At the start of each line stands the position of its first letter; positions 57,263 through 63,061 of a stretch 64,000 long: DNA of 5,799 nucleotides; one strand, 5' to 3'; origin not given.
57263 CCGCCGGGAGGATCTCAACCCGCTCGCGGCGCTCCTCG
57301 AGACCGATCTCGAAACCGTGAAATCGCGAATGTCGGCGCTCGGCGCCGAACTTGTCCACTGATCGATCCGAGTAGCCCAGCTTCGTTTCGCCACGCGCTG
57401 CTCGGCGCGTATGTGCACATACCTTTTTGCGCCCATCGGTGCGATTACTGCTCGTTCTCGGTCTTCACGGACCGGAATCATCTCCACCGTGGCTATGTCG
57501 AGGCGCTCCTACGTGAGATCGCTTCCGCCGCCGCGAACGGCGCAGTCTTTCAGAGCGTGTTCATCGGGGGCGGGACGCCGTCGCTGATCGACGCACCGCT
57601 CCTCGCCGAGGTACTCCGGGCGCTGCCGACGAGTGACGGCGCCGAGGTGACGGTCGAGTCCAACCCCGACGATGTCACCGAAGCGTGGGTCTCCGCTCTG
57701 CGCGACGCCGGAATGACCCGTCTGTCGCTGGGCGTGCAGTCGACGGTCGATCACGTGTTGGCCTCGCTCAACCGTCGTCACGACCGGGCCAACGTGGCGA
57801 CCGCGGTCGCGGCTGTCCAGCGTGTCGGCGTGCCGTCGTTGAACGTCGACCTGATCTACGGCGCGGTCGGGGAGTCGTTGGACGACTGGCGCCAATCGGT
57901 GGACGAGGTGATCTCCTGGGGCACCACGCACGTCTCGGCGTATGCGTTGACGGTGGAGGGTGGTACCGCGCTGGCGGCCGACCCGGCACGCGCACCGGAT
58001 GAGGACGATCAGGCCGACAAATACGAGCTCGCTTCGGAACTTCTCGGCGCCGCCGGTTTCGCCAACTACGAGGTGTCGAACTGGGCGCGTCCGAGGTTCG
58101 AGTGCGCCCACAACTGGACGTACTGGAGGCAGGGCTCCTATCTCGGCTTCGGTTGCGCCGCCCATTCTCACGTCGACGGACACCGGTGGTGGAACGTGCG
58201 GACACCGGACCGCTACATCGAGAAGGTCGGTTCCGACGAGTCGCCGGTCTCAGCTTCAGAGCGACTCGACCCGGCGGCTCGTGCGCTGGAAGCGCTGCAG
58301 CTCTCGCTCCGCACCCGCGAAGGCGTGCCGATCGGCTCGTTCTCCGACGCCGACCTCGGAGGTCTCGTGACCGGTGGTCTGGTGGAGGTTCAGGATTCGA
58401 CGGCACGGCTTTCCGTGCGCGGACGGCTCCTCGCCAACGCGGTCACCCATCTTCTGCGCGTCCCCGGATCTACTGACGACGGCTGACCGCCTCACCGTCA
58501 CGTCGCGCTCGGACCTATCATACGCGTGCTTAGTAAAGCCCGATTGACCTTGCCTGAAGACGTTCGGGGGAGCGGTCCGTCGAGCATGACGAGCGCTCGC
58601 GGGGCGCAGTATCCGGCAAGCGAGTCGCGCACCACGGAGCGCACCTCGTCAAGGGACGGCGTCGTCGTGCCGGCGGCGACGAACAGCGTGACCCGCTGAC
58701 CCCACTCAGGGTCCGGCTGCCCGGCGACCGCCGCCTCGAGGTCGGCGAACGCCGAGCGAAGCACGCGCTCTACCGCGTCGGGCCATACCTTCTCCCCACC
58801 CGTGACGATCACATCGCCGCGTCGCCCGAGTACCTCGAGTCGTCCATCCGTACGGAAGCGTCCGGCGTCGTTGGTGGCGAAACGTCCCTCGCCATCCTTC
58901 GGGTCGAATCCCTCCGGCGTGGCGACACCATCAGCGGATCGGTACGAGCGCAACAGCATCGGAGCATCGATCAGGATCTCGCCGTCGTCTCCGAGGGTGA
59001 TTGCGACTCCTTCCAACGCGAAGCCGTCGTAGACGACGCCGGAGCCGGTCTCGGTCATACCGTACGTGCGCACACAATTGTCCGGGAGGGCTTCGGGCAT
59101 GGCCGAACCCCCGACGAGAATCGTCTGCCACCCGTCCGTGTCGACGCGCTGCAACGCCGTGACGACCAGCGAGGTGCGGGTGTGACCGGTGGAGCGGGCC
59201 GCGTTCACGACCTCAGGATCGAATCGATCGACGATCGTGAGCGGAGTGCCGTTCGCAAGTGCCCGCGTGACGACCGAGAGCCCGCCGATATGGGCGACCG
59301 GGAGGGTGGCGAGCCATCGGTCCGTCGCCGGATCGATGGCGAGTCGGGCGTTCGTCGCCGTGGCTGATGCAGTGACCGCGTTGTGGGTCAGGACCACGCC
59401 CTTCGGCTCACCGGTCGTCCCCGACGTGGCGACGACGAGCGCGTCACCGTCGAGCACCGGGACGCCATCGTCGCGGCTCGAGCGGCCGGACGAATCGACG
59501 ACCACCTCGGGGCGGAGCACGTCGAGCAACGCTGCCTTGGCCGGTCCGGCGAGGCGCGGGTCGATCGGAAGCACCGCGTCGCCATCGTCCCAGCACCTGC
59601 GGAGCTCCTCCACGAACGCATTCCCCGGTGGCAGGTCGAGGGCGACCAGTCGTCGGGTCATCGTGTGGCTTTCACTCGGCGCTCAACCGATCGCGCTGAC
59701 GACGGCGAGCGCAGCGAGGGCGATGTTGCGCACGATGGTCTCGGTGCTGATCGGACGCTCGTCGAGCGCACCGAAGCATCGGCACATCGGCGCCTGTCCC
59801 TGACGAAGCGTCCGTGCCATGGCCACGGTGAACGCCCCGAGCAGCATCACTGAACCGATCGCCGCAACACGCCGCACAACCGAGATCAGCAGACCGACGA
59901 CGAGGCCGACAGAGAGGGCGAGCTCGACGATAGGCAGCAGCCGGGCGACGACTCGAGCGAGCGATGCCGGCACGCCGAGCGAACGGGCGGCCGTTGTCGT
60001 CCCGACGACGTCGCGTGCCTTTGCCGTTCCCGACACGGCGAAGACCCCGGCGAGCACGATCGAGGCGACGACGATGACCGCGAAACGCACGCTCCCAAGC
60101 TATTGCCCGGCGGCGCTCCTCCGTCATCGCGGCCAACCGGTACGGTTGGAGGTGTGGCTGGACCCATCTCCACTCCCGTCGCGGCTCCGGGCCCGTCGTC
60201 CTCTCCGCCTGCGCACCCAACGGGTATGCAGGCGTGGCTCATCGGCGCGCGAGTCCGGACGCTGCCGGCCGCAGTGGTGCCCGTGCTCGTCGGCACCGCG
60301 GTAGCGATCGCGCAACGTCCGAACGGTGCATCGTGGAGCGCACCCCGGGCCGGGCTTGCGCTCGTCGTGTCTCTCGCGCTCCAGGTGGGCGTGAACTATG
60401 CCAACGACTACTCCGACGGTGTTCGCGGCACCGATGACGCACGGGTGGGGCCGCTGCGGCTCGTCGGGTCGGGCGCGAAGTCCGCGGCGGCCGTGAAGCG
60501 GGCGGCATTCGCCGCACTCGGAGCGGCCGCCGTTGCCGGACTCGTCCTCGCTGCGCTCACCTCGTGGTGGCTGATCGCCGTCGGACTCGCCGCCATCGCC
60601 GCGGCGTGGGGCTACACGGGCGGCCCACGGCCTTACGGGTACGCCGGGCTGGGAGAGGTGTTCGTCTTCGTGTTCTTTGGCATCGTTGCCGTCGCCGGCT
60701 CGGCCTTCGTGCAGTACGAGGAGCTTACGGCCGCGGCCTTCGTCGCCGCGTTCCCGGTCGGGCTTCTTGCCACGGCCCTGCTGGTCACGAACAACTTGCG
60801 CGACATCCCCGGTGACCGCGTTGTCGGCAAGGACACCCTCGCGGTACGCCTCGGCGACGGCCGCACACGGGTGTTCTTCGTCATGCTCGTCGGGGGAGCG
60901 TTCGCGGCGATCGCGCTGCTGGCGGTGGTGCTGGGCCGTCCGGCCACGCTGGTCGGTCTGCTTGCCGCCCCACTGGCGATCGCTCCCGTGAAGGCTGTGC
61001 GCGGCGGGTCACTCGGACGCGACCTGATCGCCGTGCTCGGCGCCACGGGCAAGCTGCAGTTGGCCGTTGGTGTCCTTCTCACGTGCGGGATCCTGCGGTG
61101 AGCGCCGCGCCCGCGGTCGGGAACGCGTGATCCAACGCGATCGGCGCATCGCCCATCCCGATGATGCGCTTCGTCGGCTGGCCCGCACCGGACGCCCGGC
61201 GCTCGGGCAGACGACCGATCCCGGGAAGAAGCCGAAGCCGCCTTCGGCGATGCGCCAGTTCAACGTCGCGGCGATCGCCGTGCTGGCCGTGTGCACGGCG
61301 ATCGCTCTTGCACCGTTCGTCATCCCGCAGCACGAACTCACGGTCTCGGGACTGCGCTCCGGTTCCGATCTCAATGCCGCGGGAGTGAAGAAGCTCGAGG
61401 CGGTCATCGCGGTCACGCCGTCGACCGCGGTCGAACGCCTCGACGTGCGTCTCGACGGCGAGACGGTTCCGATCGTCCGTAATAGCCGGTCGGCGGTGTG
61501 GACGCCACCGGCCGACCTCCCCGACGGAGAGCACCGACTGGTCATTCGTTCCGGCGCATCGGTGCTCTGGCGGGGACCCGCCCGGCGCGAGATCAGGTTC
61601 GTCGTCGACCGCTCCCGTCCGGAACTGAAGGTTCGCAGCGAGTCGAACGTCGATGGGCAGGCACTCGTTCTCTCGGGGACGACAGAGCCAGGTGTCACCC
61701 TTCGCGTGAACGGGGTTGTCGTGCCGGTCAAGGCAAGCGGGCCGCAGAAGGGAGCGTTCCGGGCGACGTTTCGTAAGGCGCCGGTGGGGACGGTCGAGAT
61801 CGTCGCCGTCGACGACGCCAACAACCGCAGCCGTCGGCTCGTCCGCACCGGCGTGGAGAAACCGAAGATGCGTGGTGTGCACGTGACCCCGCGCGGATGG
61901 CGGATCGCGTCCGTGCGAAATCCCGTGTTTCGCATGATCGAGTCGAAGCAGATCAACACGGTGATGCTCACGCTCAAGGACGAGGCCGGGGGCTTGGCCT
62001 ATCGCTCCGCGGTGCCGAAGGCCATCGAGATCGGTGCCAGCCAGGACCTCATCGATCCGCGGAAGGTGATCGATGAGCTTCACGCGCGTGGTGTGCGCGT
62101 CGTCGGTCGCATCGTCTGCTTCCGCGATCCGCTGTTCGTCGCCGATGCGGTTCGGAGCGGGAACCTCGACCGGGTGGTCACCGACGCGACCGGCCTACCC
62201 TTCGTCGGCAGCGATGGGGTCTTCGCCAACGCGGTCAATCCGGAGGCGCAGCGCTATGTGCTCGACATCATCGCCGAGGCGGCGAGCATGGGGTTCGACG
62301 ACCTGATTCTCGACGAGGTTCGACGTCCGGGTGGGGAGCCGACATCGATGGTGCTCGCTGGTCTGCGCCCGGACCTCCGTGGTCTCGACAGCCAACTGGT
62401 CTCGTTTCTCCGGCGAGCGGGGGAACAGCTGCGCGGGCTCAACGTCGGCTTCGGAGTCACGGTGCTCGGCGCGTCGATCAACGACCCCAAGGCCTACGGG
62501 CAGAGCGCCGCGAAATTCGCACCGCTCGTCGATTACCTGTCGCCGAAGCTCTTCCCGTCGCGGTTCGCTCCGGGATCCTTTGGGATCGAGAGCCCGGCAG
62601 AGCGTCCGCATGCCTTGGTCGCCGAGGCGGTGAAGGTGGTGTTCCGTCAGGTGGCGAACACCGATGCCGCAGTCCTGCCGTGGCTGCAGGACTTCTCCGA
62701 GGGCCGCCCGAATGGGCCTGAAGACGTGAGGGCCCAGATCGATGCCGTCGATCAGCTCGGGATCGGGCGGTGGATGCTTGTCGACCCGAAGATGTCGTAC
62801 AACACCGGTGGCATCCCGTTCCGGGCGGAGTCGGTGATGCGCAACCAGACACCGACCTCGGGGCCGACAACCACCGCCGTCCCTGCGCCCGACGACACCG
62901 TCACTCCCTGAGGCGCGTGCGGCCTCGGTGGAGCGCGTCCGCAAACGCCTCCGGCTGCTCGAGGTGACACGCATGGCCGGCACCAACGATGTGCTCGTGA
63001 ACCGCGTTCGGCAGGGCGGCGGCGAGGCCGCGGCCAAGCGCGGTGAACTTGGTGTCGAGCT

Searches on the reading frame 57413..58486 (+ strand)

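Call 61: search_protein_families(library=pfam, proteins=[window:57413-58486:+], max_evalue=0.00001)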
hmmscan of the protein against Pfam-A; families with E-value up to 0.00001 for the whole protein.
window:57413-58486:+ (357 aa): 1 family
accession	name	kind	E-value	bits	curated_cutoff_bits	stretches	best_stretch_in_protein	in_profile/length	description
PF04055.27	Radical_SAM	-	2.1e-26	93.5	29.5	1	2-164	3-164/166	Radical SAM superfamily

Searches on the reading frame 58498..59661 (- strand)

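Call 61: search_protein_families(library=pfam, proteins=[window:58498-59661:-], max_evalue=0.00001)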
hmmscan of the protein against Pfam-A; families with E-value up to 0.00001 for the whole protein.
window:58498-59661:- (387 aa): 2 families
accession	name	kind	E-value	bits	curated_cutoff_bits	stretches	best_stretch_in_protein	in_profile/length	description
PF00501.34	AMP-binding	-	5e-22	78.7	29.9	1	74-211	165-330/384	AMP-binding enzyme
PF13193.12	AMP-binding_C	-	1.7e-10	42.1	24.5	1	298-371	3-76/76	AMP-binding enzyme C-terminal domain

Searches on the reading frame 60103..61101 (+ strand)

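Call 61: search_protein_families(library=pfam, proteins=[window:60103-61101:+], max_evalue=0.00001)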
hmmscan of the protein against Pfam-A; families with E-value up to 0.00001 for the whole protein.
window:60103-61101:+ (332 aa): 1 family
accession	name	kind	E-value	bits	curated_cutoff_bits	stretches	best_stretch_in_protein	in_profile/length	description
PF01040.23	UbiA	-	7.7e-29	101.1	34.2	1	58-295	2-227/250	UbiA prenyltransferase family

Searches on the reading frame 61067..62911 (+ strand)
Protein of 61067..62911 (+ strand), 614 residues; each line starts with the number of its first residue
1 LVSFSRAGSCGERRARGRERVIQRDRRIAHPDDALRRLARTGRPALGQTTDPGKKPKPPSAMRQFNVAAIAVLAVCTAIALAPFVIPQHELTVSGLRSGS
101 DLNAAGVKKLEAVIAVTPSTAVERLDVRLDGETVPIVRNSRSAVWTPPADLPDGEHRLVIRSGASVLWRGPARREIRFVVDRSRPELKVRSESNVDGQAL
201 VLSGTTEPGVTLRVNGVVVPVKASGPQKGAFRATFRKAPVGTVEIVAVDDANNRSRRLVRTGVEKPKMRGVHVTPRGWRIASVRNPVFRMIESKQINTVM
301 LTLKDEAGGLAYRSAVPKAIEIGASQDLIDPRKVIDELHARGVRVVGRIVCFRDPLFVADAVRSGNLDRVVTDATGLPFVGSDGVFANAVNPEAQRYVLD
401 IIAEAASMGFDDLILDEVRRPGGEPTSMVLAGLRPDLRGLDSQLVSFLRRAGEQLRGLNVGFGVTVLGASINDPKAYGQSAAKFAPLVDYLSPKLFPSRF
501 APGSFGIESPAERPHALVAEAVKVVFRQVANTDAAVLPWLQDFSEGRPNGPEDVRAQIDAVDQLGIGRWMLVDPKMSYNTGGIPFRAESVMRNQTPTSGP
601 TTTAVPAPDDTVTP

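Call 61: search_protein_families(library=pfam, proteins=[window:61067-62911:+], max_evalue=0.00001)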
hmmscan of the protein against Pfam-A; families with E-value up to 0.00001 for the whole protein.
window:61067-62911:+ (614 aa): 1 family
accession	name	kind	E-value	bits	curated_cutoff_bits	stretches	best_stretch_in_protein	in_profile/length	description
PF13200.12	DUF4015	-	5.2e-63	213.5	27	1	270-578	1-313/313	Putative glycosyl hydrolase domain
